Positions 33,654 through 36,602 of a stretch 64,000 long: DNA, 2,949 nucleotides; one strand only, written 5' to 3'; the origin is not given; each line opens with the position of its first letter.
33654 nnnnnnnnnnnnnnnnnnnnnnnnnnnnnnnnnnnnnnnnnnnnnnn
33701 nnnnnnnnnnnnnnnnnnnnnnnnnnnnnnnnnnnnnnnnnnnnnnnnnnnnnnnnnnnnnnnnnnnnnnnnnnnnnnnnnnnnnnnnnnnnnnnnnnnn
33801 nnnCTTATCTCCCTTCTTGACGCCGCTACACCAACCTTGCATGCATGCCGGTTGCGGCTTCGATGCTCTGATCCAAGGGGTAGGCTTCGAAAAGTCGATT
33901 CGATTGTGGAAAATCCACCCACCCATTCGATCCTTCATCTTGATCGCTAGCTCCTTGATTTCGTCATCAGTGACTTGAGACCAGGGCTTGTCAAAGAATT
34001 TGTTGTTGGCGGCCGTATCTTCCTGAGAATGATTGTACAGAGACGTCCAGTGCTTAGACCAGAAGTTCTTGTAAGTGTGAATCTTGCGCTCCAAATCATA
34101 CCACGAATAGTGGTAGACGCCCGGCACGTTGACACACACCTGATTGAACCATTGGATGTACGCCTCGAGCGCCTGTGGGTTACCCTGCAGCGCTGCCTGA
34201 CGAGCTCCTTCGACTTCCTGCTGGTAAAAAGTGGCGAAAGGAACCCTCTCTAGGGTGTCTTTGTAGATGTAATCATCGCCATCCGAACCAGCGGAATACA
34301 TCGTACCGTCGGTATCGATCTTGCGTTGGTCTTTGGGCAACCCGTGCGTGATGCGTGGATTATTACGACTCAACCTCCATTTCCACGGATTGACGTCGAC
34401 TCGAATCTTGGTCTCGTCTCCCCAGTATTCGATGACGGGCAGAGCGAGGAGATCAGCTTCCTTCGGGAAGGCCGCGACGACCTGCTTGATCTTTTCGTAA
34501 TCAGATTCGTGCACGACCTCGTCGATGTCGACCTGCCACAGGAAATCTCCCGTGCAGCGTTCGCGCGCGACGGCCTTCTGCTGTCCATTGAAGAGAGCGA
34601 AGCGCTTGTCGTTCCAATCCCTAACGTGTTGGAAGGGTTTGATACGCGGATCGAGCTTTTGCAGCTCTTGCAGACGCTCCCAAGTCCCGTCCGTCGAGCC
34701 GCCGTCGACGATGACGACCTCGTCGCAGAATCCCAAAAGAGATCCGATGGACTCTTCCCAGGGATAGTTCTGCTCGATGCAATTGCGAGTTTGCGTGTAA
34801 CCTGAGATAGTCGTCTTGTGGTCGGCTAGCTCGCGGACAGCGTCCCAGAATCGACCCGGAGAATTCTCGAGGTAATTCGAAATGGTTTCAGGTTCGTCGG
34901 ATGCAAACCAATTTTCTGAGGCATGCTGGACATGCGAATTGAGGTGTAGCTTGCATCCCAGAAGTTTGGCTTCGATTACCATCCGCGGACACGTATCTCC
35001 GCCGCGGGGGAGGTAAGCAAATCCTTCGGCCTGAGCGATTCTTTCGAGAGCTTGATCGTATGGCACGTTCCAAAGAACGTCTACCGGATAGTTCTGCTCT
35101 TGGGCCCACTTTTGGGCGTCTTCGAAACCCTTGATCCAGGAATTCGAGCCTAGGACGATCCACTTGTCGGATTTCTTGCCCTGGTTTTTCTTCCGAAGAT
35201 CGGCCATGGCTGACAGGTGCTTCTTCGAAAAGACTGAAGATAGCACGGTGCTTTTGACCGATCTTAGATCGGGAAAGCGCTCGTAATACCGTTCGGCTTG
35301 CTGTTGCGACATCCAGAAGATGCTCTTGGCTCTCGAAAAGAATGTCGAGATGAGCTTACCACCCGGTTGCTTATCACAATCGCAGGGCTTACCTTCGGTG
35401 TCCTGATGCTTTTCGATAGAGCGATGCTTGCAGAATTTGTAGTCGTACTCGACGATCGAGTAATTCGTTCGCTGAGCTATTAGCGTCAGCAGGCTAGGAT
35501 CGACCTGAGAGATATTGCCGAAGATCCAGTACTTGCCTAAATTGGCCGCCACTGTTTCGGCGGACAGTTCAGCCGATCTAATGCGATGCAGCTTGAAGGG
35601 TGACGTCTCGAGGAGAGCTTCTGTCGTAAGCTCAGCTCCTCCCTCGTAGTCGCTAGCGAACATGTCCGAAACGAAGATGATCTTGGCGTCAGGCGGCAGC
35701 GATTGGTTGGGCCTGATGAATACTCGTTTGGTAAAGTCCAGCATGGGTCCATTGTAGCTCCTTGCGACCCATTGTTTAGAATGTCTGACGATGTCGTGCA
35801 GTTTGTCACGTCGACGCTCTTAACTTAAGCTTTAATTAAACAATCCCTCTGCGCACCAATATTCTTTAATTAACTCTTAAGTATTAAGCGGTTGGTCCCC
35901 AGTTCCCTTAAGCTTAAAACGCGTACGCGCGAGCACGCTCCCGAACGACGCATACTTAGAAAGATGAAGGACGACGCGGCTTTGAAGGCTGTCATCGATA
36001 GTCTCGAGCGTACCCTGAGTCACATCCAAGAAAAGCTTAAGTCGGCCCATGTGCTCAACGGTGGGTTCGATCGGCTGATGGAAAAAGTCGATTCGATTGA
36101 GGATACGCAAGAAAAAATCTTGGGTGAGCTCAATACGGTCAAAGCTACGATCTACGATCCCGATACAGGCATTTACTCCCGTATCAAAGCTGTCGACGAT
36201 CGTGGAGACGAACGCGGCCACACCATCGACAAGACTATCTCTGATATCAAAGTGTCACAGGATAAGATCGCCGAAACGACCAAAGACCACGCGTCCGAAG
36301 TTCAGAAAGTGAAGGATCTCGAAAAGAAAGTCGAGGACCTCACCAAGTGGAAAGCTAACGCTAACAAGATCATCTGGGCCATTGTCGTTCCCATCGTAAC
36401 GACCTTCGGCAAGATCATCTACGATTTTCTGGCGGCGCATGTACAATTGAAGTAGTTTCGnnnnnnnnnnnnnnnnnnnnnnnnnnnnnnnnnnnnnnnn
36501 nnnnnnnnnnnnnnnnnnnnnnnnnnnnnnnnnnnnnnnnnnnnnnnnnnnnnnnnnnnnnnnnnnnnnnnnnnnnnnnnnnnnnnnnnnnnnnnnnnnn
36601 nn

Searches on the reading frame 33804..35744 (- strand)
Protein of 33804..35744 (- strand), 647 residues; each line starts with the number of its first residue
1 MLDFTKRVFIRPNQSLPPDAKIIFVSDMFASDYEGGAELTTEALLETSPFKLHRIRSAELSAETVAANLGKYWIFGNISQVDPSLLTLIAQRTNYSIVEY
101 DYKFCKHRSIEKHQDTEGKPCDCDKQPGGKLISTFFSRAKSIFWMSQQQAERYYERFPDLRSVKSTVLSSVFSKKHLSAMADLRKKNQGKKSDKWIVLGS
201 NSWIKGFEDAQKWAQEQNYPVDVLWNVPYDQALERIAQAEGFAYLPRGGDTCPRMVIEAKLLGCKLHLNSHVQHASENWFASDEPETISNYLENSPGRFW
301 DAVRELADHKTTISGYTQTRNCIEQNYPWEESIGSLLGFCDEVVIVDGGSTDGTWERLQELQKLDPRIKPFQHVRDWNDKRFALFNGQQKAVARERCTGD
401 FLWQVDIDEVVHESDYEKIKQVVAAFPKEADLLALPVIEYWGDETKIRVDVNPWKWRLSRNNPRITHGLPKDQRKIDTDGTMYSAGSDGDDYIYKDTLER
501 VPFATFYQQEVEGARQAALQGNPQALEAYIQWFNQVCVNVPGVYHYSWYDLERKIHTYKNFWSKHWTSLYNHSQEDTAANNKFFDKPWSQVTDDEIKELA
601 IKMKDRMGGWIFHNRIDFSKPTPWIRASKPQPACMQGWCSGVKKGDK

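Call 13: search_protein_families(library=phrogs, proteins=[window:33804-35744:-], max_evalue=0.001)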
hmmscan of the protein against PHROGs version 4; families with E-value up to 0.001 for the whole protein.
window:33804-35744:- (647 aa): 1 family
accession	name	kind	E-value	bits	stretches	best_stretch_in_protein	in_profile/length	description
phrog_13126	-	moron, auxiliary metabolic gene and host takeover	0.00099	19.4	0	340-425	26-102/394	beta-1,4-glycosyltransferase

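Call 14: search_protein_families(library=pfam, proteins=[window:33804-35744:-], max_evalue=0.001)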
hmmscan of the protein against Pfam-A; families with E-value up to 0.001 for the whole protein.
window:33804-35744:- (647 aa): 2 families
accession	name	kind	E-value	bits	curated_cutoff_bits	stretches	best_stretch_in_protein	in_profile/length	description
PF00535.33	Glycos_transf_2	-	6.4e-09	36.4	23.3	1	341-452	28-129/168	Glycosyl transferase family 2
PF13704.12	Glyco_tranf_2_4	-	2.4e-08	34.8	27.5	1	340-418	19-93/98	Glycosyl transferase family 2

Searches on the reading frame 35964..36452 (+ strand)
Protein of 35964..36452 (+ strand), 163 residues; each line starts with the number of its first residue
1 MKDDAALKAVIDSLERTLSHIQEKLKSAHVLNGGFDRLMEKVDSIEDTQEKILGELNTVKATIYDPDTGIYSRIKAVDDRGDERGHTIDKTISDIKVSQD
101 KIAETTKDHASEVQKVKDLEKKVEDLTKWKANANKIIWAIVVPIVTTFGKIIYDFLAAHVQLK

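Call 13: search_protein_families(library=phrogs, proteins=[window:35964-36452:+], max_evalue=0.001)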
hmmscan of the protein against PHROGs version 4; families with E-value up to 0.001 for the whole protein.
window:35964-36452:+ (163 aa): 2 families
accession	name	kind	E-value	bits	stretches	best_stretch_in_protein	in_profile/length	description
phrog_2990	-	unknown function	3.2e-05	25.1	1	69-128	19-79/133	-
phrog_1244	-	unknown function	0.00016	22.1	0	93-133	40-80/157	-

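Call 14: search_protein_families(library=pfam, proteins=[window:35964-36452:+], max_evalue=0.001)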
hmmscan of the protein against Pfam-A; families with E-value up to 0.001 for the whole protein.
window:35964-36452:+ (163 aa): 2 families
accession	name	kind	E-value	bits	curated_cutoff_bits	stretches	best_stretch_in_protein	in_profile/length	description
PF07889.17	DUF1664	-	0.00012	22.6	34.6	0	44-127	38-121/124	Protein of unknown function (DUF1664)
PF10046.14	BLOC1_2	-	0.0003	21.5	33.4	0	84-128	35-79/96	Biogenesis of lysosome-related organelles complex-1 subunit 2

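Call 96: search_protein_families(library=ncbifam, proteins=[window:35964-36452:+], max_evalue=0.01)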
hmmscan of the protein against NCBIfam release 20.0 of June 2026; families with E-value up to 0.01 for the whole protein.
window:35964-36452:+ (163 aa): 7 families
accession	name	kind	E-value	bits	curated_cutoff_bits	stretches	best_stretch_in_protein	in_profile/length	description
NF045487.1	ASRP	equivalog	1.1e-06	27.6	300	1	6-130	342-462/593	archaea-specific SMC-related protein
NF047515.1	SpiroCoCo_C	equivalog_domain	0.0002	20.7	125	0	9-60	35-86/313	SpiroCoCo family coiled-coil protein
TIGR02169.1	SMC_prok_A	equivalog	0.0011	16.8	729.4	1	22-130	227-336/1165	chromosome segregation protein SMC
NF033928.1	alph_xenorhab_A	subfamily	0.0016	17.8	125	0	86-155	157-231/339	alpha-xenorhabdolysin family binary toxin subunit A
NF003034.1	PRK03918.1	equivalog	0.0029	15.7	700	1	8-129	227-353/878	DNA double-strand break repair ATPase Rad50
NF041034.1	Rad50_Sulf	equivalog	0.0052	14.7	1000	1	6-133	581-703/872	DNA double-strand break repair ATPase Rad50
TIGR04523.1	Mplasa_alph_rch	subfamily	0.01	13.8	270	0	13-128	198-310/745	helix-rich protein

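Call 97: search_protein_families(library=padloc, proteins=[window:35964-36452:+], max_evalue=0.01)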
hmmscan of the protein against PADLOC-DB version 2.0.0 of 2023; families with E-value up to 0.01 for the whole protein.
window:35964-36452:+ (163 aa): 8 families
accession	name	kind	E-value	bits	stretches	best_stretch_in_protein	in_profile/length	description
PDLC03859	LmuB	-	2.6e-05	21.6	1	9-136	346-471/611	-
PDLC00006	DruC1|DruC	-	0.00032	17.3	1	10-132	176-308/626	Unknown function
PDLC02741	PbeC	-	0.00057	16.5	1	6-137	361-489/644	PbeC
PDLC02714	PbeC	-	0.00094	16.1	1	4-128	360-483/651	PbeC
PDLC03865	LmuB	-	0.00094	15.5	1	13-128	314-416/1007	-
PDLC02722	PbeC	-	0.0016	15.2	1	4-133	352-475/643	PbeC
PDLC00551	JetC2|JetC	-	0.0016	14.3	1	7-128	862-984/1365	DUF3584 domain; MukB-like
PDLC00254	LmuB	-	0.0033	14.2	1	8-125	301-416/563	AAA ATPase domain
